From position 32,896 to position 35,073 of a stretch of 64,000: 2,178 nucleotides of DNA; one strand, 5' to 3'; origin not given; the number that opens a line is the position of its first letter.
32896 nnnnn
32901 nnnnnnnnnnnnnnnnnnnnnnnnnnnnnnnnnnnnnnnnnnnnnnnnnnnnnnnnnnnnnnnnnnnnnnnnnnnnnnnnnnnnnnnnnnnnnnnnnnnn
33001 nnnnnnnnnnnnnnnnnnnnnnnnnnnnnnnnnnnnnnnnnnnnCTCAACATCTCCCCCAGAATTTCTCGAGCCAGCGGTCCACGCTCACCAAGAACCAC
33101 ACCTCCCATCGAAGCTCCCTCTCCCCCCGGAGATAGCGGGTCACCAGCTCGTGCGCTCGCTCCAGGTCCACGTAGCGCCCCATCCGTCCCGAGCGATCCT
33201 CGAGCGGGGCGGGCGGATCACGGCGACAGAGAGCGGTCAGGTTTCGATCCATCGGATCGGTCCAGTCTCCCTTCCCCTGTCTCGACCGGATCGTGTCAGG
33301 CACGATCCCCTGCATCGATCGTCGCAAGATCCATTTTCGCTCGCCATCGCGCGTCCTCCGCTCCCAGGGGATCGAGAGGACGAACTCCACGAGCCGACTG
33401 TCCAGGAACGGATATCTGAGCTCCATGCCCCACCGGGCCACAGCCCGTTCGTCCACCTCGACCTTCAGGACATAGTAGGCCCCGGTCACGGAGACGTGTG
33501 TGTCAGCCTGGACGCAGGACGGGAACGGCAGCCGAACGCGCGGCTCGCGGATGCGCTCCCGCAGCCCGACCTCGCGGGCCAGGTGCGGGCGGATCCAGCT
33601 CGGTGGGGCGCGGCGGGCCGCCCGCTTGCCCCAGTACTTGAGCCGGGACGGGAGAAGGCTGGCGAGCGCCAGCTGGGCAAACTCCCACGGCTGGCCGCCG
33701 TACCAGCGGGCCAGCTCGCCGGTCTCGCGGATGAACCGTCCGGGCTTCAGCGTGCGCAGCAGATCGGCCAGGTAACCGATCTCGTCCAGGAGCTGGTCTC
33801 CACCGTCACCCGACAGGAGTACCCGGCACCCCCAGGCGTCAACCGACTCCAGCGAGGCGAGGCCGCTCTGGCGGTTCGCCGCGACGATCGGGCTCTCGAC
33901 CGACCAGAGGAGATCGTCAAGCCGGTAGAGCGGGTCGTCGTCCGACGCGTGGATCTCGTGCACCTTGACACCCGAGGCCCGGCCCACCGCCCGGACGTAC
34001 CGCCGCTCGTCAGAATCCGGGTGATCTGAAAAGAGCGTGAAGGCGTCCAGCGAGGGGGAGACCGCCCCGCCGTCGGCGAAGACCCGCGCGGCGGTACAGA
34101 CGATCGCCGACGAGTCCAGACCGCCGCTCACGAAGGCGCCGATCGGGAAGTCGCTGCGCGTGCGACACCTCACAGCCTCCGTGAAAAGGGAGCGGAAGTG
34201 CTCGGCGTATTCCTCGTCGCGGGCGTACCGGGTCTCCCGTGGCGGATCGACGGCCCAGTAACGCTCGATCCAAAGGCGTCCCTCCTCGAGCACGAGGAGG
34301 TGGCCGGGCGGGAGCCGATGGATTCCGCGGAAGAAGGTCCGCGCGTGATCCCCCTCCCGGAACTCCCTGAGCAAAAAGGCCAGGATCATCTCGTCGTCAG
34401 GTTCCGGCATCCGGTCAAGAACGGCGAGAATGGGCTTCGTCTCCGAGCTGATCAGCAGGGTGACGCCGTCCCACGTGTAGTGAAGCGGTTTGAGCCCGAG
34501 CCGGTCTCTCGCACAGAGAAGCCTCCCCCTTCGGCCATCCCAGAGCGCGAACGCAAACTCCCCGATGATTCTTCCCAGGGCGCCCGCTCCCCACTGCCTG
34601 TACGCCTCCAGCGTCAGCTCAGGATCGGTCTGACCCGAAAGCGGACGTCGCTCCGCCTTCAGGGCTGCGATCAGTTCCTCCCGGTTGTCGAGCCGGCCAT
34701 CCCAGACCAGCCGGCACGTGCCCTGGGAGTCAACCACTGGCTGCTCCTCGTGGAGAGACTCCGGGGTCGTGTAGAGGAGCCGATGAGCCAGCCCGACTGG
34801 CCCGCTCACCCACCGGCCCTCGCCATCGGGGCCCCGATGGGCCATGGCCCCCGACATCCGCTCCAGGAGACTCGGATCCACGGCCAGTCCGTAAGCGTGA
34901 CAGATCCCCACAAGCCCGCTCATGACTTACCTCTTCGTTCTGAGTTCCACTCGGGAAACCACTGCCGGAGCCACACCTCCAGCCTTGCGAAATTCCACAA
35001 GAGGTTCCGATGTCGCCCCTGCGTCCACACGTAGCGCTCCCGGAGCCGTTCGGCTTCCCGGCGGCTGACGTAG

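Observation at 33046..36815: Tandem duplicated lasso cyclases, both lacking the amidotransferase nucleophile Cys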

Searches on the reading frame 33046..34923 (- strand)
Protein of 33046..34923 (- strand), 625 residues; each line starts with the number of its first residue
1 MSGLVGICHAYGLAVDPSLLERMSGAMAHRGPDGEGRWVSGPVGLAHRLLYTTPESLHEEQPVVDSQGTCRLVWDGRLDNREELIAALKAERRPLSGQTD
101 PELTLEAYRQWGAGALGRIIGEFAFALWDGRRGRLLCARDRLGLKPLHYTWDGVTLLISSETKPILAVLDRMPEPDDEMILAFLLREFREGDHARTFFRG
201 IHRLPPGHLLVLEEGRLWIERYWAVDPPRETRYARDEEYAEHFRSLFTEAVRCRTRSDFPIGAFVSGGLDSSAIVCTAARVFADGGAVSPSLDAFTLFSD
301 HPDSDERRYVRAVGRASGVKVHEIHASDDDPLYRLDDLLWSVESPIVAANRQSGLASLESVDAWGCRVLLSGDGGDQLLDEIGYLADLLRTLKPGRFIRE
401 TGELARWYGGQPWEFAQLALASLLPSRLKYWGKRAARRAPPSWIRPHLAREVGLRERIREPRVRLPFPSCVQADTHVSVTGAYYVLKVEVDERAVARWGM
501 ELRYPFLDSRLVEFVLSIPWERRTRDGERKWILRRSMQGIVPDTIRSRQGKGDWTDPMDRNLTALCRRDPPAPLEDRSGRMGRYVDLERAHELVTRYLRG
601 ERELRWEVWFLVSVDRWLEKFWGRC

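Call 8: search_protein_families(library=pfam, proteins=[window:33046-34923:-], max_evalue=0.01)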
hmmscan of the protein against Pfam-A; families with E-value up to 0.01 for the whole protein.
window:33046-34923:- (625 aa): 3 families
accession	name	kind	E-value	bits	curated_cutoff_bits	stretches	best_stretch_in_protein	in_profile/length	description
PF00733.27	Asn_synthase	-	7.5e-58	197.3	21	1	243-619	2-354/354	Asparagine synthase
PF13537.11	GATase_7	-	3.4e-28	98.6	25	1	56-166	9-122/123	Glutamine amidotransferase domain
PF13522.11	GATase_6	-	3.3e-24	85.8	27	1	32-161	1-130/130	Glutamine amidotransferase domain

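Call 9: search_protein_families(library=ncbifam, proteins=[window:33046-34923:-], max_evalue=0.01)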
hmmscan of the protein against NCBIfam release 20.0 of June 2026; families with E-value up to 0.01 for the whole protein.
window:33046-34923:- (625 aa): 7 families
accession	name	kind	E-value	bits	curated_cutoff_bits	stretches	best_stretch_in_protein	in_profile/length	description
NF033535.1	lass_lactam_cya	exception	3.3e-136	455.5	525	2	1-416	1-414/668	lasso peptide isopeptide bond-forming cyclase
TIGR01536.1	asn_synth_AEB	equivalog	5.2e-91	306.2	267.1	1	3-549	2-513/517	asparagine synthase (glutamine-hydrolyzing)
TIGR03108.1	eps_aminotran_1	hypoth_equivalog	1.3e-70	238.9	816.9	2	1-379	1-371/628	XrtA/PEP-CTERM system amidotransferase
TIGR03104.1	trio_amidotrans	equivalog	1.1e-59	202.2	570.1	2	1-379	1-377/589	N-acetylglutaminylglutamine amidotransferase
NF006949.0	PRK09431.1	equivalog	6.2e-53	180.2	499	3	1-171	1-171/554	asparagine synthase B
NF033561.1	macrolact_Ik_Al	subfamily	8.3e-43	146.8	300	1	165-555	122-494/561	albusnodin/ikarugamycin family macrolactam cyclase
TIGR01134.1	purF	equivalog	0.0004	19.9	350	1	41-163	64-197/432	amidophosphoribosyltransferase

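Call 12: search_solved_structures(query=window:33046-34923:-, max_evalue=0.001, show_alignments=2)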
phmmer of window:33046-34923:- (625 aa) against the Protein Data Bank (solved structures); distinct sequences matched with E-value up to 0.001: 6.
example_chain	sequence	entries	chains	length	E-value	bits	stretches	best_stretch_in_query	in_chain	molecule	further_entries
7ylz_A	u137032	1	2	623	9.1e-41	143.4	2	10-286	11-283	hydroxyamidotransferase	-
1ct9_A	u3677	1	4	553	4.8e-29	104.7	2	23-169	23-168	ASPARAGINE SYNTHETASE B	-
6gq3_A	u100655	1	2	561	9.9e-19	70.6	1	240-381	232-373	Asparagine synthetase [glutamine-hydrolyzing]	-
8sue_A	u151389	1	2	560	1.1e-18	70.5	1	240-381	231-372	Asparagine synthetase [glutamine-hydrolyzing]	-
9b6c_A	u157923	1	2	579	6.3e-18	68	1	240-381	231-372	Asparagine synthetase [glutamine-hydrolyzing]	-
1jgt_A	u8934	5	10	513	2.9e-08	36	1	71-312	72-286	BETA-LACTAM SYNTHETASE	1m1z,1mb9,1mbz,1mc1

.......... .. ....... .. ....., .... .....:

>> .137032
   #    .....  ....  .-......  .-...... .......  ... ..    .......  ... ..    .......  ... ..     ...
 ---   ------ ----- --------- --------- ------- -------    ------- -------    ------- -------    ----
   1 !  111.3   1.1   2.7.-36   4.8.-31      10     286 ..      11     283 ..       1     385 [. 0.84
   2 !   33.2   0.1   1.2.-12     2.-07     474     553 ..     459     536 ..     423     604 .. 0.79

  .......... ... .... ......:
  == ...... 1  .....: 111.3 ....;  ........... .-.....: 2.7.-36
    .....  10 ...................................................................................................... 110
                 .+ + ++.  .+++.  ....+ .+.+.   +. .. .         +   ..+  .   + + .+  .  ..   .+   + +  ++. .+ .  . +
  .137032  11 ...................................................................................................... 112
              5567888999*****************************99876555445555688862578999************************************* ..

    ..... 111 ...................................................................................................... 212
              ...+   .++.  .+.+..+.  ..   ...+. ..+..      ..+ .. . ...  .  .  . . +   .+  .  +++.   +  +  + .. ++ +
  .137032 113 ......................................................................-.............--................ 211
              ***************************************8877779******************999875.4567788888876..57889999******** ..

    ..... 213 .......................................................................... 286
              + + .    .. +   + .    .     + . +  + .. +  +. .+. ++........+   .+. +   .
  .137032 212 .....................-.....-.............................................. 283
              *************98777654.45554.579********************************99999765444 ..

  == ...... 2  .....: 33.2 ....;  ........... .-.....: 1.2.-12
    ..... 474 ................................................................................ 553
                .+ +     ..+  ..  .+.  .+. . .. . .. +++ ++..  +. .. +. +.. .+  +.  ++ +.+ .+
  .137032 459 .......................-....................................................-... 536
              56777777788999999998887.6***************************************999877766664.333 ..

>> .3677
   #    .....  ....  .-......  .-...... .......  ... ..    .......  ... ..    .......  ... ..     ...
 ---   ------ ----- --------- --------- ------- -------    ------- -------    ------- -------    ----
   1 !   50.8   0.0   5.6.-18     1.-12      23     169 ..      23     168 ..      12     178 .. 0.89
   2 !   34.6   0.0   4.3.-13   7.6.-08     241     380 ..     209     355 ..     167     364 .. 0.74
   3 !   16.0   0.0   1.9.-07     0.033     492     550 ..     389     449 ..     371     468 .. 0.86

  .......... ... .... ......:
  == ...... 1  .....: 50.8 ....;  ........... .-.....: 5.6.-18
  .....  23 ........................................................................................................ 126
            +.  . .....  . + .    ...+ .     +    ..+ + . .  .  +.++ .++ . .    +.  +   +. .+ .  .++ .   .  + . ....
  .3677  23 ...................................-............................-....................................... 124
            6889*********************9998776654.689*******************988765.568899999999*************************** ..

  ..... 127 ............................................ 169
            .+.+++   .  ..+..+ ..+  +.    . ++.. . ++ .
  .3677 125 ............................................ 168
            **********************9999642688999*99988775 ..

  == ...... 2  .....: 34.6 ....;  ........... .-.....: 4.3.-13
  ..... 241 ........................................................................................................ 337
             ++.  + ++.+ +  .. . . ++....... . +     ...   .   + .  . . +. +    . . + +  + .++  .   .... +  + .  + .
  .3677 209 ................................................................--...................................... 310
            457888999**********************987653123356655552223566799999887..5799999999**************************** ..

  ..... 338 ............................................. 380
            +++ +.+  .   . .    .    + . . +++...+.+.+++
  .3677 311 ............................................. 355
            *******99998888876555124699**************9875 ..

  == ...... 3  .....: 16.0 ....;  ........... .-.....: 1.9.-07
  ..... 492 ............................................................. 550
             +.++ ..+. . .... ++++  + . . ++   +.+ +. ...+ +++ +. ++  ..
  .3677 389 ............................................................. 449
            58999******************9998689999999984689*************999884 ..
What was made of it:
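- Closest known: Asparagine synthetase B, beta-lactam synthetase, carbapenam synthetase and TsnB9. Same: C2 also keeps the loop Lys adjacent to the position aligned with AsnB K449 (call 12).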

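Call 50: find_homologous_proteins(query=window:33046-34923:-, max_evalue=1e-100)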
Query window:33046-34923:- (625 aa): 227 proteins with E <= 1e-100 among 8000 candidates; the best 120 are listed.
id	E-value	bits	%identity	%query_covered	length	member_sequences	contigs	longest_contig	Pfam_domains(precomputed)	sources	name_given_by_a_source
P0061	0.0e+0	1446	100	100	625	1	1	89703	PF00733.28,PF13522.12,PF13537.12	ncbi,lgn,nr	ncbi:MAG: asparagine synthase (glutamine-hydrolyzing) [Candidatus Rokubacteria bacterium]|nr:asparag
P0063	0.0e+0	1083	76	100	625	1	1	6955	PF00733.28,PF13522.12,PF13537.12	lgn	-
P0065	0.0e+0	1054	74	100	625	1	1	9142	PF00733.28,PF13522.12,PF13537.12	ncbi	-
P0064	0.0e+0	1050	73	100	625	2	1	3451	PF00733.28,PF13522.12,PF13537.12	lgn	-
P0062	0.0e+0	1045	74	100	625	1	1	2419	PF00733.28,PF13522.12,PF13537.12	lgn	-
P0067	0.0e+0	1043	74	100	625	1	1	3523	PF00733.28,PF13522.12,PF13537.12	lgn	-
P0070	1.6e-296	1003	71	100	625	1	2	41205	PF00733.28,PF13522.12,PF13537.12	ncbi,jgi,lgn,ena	-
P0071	7.3e-296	1001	70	100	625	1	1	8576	PF00733.28,PF13522.12,PF13537.12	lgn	-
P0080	1.0e-294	998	71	100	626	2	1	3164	PF00733.28,PF13522.12,PF13537.12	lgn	-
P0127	1.1e-294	997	71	100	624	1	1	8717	PF00733.28,PF13522.12,PF13537.12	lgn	-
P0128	4.9e-281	952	68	100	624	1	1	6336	PF00733.28,PF13522.12,PF13537.12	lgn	-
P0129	3.9e-271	920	66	100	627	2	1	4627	PF00733.28,PF13522.12,PF13537.12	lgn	-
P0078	3.9e-269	913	66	98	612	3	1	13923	PF00733.28,PF13522.12,PF13537.12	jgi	jgi:asparagine synthase (glutamine-hydrolysing)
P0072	1.0e-268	912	65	100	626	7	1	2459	PF00733.28,PF13522.12,PF13537.12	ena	-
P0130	3.8e-259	880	71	88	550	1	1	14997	PF00733.28,PF13522.12,PF13537.12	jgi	-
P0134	2.9e-237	808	60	100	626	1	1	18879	PF00733.28,PF13522.12,PF13537.12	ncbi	-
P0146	4.1e-221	754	57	100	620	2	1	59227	PF00733.28,PF13522.12,PF13537.12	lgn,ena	-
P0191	6.4e-179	615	50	99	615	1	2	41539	PF00733.28,PF13522.12,PF13537.12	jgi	jgi:asparagine synthase (glutamine-hydrolysing)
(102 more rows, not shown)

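Call 51: find_encoding_contigs(protein=P0146, flank=7000, max_places=1)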
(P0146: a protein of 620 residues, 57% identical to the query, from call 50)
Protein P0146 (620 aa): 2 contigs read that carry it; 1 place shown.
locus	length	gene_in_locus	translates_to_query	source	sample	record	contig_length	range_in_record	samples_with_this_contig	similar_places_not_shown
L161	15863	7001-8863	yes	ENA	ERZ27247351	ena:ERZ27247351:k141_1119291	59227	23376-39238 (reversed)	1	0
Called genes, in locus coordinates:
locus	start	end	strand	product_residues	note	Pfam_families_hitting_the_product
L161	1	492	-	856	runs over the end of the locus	PF17900:Peptidase_M1_N, PF01433:Peptidase_M1, PF11838:ERAP1_C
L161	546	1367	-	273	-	PF11392:AllH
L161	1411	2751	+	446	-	PF22113:Mtrc-MtrF_II-IV_dom (faint), PF02335:Cytochrom_C552 (faint), PF13435:Cytochrome_C554 (faint)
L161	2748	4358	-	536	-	PF01019:G_glu_transpept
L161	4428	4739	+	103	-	PF05402:PqqD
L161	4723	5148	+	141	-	PF13471:Transglut_core3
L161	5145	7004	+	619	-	PF13522:GATase_6, PF13537:GATase_7, PF00733:Asn_synthase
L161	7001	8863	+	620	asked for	PF13522:GATase_6, PF13537:GATase_7, PF00733:Asn_synthase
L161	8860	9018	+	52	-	-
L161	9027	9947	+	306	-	-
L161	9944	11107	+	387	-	PF14907:NTP_transf_5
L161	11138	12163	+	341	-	PF01717:Meth_synt_2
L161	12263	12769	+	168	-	PF05991:NYN_YacP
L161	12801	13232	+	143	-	PF00072:Response_reg (weak)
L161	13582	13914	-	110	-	-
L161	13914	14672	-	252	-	-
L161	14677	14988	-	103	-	-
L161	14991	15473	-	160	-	-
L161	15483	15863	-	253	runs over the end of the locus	-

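Call 53: find_encoding_contigs(protein=P0191, flank=7000, max_places=1)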
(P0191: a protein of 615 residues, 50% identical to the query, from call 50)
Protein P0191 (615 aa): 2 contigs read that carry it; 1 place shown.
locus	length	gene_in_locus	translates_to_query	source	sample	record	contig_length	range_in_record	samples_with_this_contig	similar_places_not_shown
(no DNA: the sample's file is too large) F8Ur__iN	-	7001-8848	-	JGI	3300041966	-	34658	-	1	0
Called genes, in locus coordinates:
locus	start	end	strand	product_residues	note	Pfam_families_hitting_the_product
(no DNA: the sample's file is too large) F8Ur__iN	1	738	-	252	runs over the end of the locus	PF11392:AllH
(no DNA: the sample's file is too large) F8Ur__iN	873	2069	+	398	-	PF22113:Mtrc-MtrF_II-IV_dom (faint), PF13435:Cytochrome_C554 (weak), PF14522:Cytochrome_C7 (faint)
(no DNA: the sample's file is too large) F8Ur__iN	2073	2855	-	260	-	PF13489:Methyltransf_23 (weak), PF13847:Methyltransf_31 (weak), PF08241:Methyltransf_11 (weak), PF08242:Methyltransf_12 (weak), PF13649:Methyltransf_25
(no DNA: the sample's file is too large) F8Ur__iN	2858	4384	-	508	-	PF01019:G_glu_transpept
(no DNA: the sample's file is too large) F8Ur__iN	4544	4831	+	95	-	PF05402:PqqD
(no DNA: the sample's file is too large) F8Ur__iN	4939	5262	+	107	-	PF13471:Transglut_core3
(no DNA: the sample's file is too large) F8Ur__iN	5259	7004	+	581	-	PF13522:GATase_6, PF13537:GATase_7, PF00733:Asn_synthase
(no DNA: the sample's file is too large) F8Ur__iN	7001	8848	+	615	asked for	PF13522:GATase_6, PF13537:GATase_7, PF00733:Asn_synthase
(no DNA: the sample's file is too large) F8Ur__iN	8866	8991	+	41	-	-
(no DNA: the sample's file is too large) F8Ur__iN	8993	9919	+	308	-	-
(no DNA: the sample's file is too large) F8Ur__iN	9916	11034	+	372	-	PF14907:NTP_transf_5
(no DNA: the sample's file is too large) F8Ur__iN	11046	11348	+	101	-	?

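Call 58: find_encoding_contigs(protein=P0134, flank=7000, max_places=1)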
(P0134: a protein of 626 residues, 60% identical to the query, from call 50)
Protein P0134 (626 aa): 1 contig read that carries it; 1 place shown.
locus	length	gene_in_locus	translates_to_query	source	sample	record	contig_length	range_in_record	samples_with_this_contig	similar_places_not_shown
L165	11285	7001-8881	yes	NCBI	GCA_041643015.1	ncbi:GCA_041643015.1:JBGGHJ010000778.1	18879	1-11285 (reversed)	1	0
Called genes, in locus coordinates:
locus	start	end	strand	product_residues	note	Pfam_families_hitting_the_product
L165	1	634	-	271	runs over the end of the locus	PF11392:AllH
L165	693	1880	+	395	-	PF22113:Mtrc-MtrF_II-IV_dom (faint), PF14522:Cytochrome_C7 (faint), PF13435:Cytochrome_C554 (faint)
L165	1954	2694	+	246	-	PF00072:Response_reg, PF07238:PilZ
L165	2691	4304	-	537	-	PF01019:G_glu_transpept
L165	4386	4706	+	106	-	PF05402:PqqD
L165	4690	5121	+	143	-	PF13471:Transglut_core3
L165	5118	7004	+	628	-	PF13522:GATase_6, PF13537:GATase_7, PF00733:Asn_synthase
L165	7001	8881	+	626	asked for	PF13522:GATase_6, PF13537:GATase_7, PF00733:Asn_synthase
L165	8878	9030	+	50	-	-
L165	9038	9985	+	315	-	PF27840:ScmC (faint)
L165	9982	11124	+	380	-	PF14907:NTP_transf_5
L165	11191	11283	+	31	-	?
